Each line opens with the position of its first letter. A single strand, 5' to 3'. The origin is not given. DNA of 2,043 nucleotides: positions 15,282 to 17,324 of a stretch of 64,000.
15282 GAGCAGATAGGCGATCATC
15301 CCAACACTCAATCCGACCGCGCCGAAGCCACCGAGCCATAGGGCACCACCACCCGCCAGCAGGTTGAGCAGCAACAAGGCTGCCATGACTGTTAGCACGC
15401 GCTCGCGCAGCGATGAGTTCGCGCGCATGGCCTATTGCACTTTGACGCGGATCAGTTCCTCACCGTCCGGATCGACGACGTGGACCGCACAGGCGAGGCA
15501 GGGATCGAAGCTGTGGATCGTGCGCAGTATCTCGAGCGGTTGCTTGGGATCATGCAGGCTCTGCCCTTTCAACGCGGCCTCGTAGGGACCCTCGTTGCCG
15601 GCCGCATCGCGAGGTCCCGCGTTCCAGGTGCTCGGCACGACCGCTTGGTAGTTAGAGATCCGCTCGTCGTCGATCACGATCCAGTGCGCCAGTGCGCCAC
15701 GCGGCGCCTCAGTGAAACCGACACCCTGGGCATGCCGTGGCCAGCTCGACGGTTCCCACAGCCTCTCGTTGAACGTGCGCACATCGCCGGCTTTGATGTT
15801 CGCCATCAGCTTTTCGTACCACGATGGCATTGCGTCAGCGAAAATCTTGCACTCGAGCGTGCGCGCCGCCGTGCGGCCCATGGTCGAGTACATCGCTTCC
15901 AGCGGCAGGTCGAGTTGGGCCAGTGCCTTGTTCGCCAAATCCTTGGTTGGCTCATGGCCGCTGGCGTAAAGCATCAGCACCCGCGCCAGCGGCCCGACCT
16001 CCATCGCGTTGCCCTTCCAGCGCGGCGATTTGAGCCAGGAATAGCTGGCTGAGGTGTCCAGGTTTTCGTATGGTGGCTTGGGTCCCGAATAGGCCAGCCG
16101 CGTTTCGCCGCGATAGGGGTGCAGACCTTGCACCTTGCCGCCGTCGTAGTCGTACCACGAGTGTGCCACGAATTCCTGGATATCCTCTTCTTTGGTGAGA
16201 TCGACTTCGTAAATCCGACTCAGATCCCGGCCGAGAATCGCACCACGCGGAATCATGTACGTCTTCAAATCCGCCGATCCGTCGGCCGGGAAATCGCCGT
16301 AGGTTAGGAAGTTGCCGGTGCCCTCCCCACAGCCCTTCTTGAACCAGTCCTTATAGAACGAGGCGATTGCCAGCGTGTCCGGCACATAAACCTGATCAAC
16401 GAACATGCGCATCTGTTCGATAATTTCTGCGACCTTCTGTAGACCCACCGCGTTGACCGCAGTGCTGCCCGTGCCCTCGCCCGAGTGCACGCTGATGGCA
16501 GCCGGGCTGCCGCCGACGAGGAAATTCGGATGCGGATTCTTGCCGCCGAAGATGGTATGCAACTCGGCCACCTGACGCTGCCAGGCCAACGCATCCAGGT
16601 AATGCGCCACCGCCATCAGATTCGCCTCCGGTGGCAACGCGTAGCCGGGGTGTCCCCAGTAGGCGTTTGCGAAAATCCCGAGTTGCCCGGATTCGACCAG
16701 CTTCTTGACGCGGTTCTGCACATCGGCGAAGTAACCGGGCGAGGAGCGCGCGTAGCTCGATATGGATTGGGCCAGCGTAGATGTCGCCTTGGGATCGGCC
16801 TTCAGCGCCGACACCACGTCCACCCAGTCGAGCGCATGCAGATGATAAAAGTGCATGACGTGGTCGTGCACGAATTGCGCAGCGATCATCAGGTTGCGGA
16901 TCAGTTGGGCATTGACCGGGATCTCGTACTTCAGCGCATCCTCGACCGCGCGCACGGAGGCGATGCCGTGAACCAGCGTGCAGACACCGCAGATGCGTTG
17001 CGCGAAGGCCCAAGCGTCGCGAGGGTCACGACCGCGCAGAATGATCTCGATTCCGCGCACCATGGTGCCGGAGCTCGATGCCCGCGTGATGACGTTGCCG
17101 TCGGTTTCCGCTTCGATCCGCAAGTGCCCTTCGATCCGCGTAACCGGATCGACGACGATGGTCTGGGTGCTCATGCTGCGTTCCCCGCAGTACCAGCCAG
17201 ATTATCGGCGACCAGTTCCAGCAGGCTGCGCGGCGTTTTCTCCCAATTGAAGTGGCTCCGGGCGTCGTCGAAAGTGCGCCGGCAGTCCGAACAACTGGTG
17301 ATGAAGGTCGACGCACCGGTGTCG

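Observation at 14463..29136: Complete Isp-type (group 1e) [NiFe]-hydrogenase island in a probable Rhodanobacteraceae host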

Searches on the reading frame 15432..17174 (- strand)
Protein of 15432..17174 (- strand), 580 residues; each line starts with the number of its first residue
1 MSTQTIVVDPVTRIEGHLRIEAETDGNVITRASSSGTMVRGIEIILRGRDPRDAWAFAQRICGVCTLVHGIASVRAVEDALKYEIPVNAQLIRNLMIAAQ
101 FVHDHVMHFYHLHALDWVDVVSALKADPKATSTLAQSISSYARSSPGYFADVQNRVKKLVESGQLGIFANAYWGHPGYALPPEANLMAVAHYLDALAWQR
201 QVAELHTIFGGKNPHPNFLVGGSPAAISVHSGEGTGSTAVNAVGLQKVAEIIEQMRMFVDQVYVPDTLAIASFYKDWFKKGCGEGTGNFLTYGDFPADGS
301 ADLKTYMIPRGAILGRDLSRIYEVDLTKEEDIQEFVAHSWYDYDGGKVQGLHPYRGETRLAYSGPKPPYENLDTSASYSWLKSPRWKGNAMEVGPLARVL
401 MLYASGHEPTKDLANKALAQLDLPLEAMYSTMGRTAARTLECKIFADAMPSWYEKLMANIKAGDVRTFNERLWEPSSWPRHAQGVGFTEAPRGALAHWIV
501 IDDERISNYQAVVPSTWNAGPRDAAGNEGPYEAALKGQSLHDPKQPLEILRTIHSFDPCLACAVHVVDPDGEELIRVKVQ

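Call 7: search_protein_families(library=pfam, proteins=[window:15432-17174:-])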
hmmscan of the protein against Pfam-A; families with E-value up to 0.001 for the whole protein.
window:15432-17174:- (580 aa): 1 family
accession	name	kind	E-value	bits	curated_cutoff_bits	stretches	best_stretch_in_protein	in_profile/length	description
PF00374.24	NiFeSe_Hases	-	3.5e-230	765.7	25.8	1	40-565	1-508/508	Nickel-dependent hydrogenase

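Call 8: search_protein_families(library=ncbifam, proteins=[window:15432-17174:-])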
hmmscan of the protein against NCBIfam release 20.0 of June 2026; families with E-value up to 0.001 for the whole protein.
window:15432-17174:- (580 aa): 13 families
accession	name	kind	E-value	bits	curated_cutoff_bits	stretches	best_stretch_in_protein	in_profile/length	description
NF007550.0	PRK10170.1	equivalog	1.1e-209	697.8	1101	1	4-579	17-596/597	Ni/Fe-hydrogenase large subunit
NF007778.0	PRK10467.1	equivalog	1.9e-181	604.2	969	1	3-579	2-566/567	hydrogenase 2 large subunit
NF033181.1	NiFeSe_hydrog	equivalog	2.3e-154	515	600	1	4-574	2-504/507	nickel-dependent hydrogenase large subunit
NF045518.1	H2_NiFeSe_large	exception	9.7e-106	354.4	780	2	175-568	130-483/485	NiFeSe hydrogenase large subunit HysA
TIGR03295.1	frhA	equivalog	8.8e-36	123.7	392.5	2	3-117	2-117/412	coenzyme F420 hydrogenase subunit alpha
NF040828.1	sulfhyd_ShyA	equivalog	9.8e-28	97.2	700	2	7-127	4-125/415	NAD(P)-dependent hydrogenase/sulfhydrogenase 2 subunit alpha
NF041785.2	VhuA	equivalog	6.4e-24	84.3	800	1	5-130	3-126/418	F420-non-reducing hydrogenase Vhu subunit A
NF040832.1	sulfhyd_HydA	equivalog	3.8e-15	55.9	880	2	6-125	5-125/426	NADPH-dependent hydrogenase/sulfhydrogenase 1 subunit alpha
NF004739.1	PRK06075.1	equivalog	3e-09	36.1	360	1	15-109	13-108/384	NADH-quinone oxidoreductase subunit D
TIGR01962.1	NuoD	equivalog_domain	2.4e-08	33.3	459.35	1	15-109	15-110/386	NADH dehydrogenase (quinone) subunit D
NF008974.0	PRK12322.1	equivalog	0.00011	21.3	522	1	15-109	19-114/366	NADH-quinone oxidoreductase subunit D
NF041786.2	VhuU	equivalog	0.00016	21.4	70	1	553-575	15-39/45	F420-non-reducing hydrogenase selenoprotein subunit VhuU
NF040602.1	F420_dehyd_FpoD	exception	0.00082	18.5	600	0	16-107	21-113/372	F420H2 dehydrogenase subunit FpoD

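Call 9: find_encoding_contigs(protein=window:15432-17174:-, flank=10000, max_places=6)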
Protein window:15432-17174:- (580 aa): 24 contigs read that carry it; 6 places shown.
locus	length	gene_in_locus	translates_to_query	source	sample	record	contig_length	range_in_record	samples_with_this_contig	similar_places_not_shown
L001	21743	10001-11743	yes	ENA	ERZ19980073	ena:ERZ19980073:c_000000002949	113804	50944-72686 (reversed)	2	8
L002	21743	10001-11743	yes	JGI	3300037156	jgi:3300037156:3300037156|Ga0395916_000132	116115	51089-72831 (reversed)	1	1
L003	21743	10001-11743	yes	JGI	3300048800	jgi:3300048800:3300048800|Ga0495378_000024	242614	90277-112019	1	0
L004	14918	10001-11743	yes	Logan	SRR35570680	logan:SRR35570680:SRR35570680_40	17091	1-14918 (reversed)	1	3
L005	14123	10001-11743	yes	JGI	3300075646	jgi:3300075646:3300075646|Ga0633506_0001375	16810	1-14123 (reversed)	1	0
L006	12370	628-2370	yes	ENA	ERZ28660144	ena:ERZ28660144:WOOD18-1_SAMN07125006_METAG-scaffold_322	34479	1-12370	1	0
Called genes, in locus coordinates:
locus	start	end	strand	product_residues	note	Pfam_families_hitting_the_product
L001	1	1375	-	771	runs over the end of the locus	PF00708:Acylphosphatase, PF07503:zf-HYPF, PF01300:Sua5_yciO_yrdC, PF17788:HypF_C, PF22521:HypF_C_2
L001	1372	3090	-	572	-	PF00551:Formyl_trans_N, PF02911:Formyl_trans_C, PF00378:ECH_1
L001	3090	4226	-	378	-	PF01924:HypD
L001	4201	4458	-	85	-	PF01455:HupF_HypC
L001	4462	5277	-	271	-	PF02492:cobW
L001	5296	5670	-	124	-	PF01155:HypA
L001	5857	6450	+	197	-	PF01750:HycI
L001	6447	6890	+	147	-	PF04809:HupH_C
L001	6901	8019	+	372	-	PF01058:Oxidored_q6, PF14720:NiFe_hyd_SSU_C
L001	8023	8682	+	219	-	-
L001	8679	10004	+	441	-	PF13187:Fer4_9 (faint), PF00037:Fer4 (faint), PF12837:Fer4_6 (faint), PF13183:Fer4_8, PF13237:Fer4_10 (faint), PF12838:Fer4_7, PF13534:Fer4_17, PF02754:CCG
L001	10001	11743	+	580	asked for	PF27537:HoxH (faint), PF00374:NiFeSe_Hases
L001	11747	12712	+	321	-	PF03824:NicO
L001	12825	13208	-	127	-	-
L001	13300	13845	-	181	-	PF02834:LigT_PEase (faint), PF13563:2_5_RNA_ligase2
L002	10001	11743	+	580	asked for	PF27537:HoxH (faint), PF00374:NiFeSe_Hases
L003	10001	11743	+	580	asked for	PF27537:HoxH (faint), PF00374:NiFeSe_Hases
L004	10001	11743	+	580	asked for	PF27537:HoxH (faint), PF00374:NiFeSe_Hases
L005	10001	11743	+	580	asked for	PF27537:HoxH (faint), PF00374:NiFeSe_Hases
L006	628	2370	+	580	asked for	PF27537:HoxH (faint), PF00374:NiFeSe_Hases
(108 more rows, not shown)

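Call 11: search_solved_structures(query=window:15432-17174:-, max_evalue=1e-50)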
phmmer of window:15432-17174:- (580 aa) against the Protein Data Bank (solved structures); distinct sequences matched with E-value up to 1e-50: 53.
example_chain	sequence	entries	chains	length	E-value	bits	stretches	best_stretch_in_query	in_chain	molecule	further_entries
3myr_B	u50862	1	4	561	6.5e-275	916.2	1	4-565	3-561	Nickel-dependent hydrogenase large subunit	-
4c3o_A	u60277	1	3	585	8.6e-220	734.2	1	4-565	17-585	HYDROGENASE-1 LARGE SUBUNIT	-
3uqy_L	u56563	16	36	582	1.6e-199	667.3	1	5-565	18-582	Hydrogenase-1 large chain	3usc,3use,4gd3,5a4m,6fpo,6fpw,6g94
4ue3_LLL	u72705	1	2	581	4e-199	665.9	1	5-565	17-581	Hydrogenase-1 large chain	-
5lmm_L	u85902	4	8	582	4e-199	665.9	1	5-565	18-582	Hydrogenase-1 large chain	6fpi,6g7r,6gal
5lry_L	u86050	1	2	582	4.1e-199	665.9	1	5-565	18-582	Hydrogenase-1 large chain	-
5a4i_L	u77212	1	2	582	7.7e-199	665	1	5-565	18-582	Hydrogenase-1 large chain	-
5jrd_L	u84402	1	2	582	2e-198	663.6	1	5-565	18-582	Hydrogenase-1 large chain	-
5a4f_L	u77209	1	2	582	2e-198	663.6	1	5-565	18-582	Hydrogenase-1 large chain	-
5adu_L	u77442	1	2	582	3.8e-198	662.7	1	5-565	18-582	Hydrogenase-1 large chain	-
3ayx_A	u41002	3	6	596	1.3e-195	654.4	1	4-565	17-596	Membrane-bound hydrogenase large subunit | Hydrogenase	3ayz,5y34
3rgw_L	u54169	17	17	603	5.3e-187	625.9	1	5-565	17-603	Membrane-bound hydrogenase (NIFE) large subunit HOXG | Uptake hydrogenase large subunit | Uptake hydrogenase large subunit hoxG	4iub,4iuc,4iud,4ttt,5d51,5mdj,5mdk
1frf_L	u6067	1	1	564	8.2e-166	556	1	3-579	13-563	[NI-FE] HYDROGENASE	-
6en9_L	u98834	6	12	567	9.4e-164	549.2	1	3-579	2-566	Hydrogenase-2 large chain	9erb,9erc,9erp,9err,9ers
6gam_L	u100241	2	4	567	2.4e-163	547.8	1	3-579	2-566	Hydrogenase-2 large chain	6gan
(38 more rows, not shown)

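Call 13: find_related_loci(query=window:15432-17174:-, collection=genome_contigs, flank=10000)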
Query window:15432-17174:- (580 aa) in genome_contigs; peptide patterns used: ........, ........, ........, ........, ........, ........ (x = any residue, [..] = any of these).
600 stretches matched a pattern (row limit reached: there are more); 587 encode a relative of the query (tblastn E <= 1e-3); the best 80 are kept; 80 distinct loci.
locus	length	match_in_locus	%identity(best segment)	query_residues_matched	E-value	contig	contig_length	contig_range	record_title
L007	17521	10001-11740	88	1-580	0e+0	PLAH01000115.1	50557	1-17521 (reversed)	MAG: Gammaproteobacteria bacterium isolate bog_1204 73.20111000_S2M.32_contig_6519, whole genome shotgun sequence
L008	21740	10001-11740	85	1-580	0e+0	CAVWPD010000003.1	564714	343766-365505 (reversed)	MAG: uncultured Gammaproteobacteria bacterium isolate MFD04540.bin.1.39 genome assembly, contig: contig_18355, whole gen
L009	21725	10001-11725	87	5-580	0e+0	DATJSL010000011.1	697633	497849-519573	MAG TPA_asm: Steroidobacteraceae bacterium isolate SMAG_U14992 k141_1651345, whole genome shotgun sequence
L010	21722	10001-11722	85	1-574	0e+0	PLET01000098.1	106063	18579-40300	MAG: Gammaproteobacteria bacterium isolate bog_1200 73.20110800_S3S.7_contig_3856, whole genome shotgun sequence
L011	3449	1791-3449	86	1-555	0e+0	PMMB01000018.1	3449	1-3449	MAG: Gammaproteobacteria bacterium isolate palsa_1193 73.20110600_P1M.4_contig_149699, whole genome shotgun sequence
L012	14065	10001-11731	80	4-580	0e+0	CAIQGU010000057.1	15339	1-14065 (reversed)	MAG: uncultured Burkholderiales bacterium isolate T7-022_bin-548 genome assembly, contig: bin-548:057/532, whole genome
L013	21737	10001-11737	80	1-579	0e+0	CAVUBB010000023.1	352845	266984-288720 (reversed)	MAG: uncultured proteobacterium isolate MFD05684.bin.2.147 genome assembly, contig: contig_90415, whole genome shotgun s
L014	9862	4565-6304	80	1-579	0e+0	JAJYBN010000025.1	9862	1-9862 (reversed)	MAG: Proteobacteria bacterium isolate BP8.bin89 NODE_11471_length_9862_cov_1.124705, whole genome shotgun sequence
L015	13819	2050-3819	78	1-580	0e+0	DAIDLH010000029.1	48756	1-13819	MAG TPA_asm: Candidatus Muproteobacteria bacterium isolate clean426 k141_18475, whole genome shotgun sequence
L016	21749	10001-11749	77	2-580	0e+0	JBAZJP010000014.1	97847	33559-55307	MAG: Sulfuriferula sp. isolate SO_2017_LW4_122 scaffold_687_c1_LW137-91_2017, whole genome shotgun sequence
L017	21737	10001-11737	76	1-579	0e+0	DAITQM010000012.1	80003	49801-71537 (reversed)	MAG TPA_asm: Pseudomonadota bacterium isolate CTOTU46466 NODE_84_length_80003_cov_40.602542, whole genome shotgun sequen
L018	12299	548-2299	77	1-580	0e+0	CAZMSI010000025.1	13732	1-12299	MAG TPA_asm: uncultured Sideroxydans sp. isolate binchicken_co150_533 genome assembly, contig: NODE_10304_length_13732_c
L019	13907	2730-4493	77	3-579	0e+0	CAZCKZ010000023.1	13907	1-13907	MAG TPA_asm: uncultured Gallionella sp. isolate binchicken_co89_588 genome assembly, contig: NODE_8340_length_13907_cov_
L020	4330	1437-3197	77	3-579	0e+0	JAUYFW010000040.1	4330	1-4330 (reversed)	MAG: Sulfurimicrobium sp. isolate C21_metabat.bin.40 C21_k141_335780, whole genome shotgun sequence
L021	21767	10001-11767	76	3-580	0e+0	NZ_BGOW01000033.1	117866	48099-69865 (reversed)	Sulfuriferula multivorans strain TTN NODE_33, whole genome shotgun sequence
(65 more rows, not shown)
